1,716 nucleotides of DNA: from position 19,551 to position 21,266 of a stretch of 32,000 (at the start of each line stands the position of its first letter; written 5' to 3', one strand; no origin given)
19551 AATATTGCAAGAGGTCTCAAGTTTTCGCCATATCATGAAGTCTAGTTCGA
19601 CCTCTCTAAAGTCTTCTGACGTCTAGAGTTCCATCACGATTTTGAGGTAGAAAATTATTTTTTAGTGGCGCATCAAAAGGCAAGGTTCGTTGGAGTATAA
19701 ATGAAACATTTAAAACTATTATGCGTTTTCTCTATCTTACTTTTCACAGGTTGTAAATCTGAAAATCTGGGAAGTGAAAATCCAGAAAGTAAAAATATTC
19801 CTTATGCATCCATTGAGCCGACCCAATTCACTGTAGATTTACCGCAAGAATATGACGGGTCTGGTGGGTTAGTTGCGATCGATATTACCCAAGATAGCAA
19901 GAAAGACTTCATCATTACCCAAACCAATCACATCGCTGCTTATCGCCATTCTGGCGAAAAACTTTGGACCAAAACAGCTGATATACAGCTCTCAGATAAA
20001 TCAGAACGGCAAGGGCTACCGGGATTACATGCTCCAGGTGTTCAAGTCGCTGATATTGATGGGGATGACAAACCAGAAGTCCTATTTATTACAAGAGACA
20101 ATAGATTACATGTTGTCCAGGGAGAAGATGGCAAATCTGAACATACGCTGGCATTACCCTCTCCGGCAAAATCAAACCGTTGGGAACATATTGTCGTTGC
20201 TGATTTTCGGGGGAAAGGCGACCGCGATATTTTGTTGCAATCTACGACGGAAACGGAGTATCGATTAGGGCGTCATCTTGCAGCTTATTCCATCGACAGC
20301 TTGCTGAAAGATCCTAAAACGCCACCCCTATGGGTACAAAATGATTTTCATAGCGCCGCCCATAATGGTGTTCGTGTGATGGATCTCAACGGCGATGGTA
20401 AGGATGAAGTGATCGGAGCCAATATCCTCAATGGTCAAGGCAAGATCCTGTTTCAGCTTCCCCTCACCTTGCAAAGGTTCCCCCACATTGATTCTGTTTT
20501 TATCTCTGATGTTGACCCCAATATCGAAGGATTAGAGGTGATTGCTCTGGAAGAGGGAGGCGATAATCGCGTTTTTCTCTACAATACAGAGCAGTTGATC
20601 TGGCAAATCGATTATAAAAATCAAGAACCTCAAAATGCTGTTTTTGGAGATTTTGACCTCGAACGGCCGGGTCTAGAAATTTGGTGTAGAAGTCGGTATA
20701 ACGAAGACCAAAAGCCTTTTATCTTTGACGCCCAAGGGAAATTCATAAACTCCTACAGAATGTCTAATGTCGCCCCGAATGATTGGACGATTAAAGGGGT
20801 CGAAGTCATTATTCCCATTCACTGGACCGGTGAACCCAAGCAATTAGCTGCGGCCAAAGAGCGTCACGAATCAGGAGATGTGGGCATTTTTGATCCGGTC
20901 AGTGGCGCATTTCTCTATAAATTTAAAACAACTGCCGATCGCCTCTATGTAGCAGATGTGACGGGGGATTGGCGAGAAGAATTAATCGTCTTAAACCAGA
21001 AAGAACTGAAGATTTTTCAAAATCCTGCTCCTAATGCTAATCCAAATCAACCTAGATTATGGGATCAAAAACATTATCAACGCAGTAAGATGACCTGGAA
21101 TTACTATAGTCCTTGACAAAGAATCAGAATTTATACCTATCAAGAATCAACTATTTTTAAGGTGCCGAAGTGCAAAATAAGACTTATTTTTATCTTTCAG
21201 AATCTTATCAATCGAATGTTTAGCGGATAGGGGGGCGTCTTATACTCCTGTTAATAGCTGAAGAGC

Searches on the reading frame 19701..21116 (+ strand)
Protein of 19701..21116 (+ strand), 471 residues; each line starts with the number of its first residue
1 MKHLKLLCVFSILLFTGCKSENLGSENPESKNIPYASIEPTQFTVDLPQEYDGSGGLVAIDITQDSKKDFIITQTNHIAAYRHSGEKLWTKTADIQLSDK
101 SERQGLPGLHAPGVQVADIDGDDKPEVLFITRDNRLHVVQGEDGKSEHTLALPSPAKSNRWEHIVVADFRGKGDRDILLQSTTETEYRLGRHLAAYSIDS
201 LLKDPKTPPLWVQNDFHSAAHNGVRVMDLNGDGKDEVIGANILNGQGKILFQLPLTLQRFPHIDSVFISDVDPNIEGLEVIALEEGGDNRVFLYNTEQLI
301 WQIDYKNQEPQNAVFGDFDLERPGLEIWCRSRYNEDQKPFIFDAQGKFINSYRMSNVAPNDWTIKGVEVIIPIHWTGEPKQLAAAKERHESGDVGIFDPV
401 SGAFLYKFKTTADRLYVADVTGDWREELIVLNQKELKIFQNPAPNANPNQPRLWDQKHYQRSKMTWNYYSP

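Call 4: search_protein_families(library=pfam, proteins=[window:19701-21116:+], max_evalue=0.01)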
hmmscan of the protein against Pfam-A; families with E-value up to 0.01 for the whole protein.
window:19701-21116:+ (471 aa): 6 families
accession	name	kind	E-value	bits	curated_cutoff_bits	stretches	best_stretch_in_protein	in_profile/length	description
PF13517.12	FG-GAP_3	-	3.8e-18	66.3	26.9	2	61-128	1-60/61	FG-GAP-like repeat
PF21348.3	RGL11_C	-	3.9e-17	62.6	27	1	217-446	231-447/490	Rhamnogalacturonan lyase family 11, C-terminal domain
PF01839.29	FG-GAP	-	4.1e-05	23.8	22.1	0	228-241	9-22/37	FG-GAP repeat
PF14783.12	BBS2_Mid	-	0.00067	20.2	27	0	115-148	3-36/108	Ciliary BBSome complex subunit 2, middle region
PF25292.1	Beta-prop_CGLA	-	0.0014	18.6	26.8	0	213-242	23-52/316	Lambda-carrageenase beta-propeller domain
PF16743.10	PliI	-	0.0028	17.8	27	0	224-252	62-90/123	Periplasmic lysozyme inhibitor of I-type lysozyme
